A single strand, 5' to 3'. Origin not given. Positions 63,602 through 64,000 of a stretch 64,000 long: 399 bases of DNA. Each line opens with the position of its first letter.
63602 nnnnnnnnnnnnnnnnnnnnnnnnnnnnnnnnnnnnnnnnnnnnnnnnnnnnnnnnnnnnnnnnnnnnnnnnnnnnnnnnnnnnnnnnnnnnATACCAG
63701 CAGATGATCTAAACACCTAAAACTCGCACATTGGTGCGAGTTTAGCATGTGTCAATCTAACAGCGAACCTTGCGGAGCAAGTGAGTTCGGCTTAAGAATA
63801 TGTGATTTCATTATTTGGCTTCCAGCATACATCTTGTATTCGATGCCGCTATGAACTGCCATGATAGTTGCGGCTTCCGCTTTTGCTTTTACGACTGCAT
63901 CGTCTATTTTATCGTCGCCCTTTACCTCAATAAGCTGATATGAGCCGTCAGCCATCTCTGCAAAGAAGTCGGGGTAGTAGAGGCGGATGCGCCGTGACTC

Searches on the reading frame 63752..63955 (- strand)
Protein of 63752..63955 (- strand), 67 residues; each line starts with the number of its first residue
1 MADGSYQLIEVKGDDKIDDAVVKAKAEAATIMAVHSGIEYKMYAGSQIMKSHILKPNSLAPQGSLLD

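Call 8: search_protein_families(library=pfam, proteins=[window:63752-63955:-], max_evalue=0.01)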
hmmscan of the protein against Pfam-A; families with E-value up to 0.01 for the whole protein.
window:63752-63955:- (67 aa): 1 family
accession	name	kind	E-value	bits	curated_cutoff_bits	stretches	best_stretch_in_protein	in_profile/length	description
PF08722.17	Tn7_TnsA-like_N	-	0.0087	17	26.5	1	5-43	42-83/85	TnsA-like endonuclease N terminal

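Call 9: search_protein_families(library=padloc, proteins=[window:63752-63955:-], max_evalue=0.01)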
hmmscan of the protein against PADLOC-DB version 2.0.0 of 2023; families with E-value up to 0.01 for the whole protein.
window:63752-63955:- (67 aa): 0 families
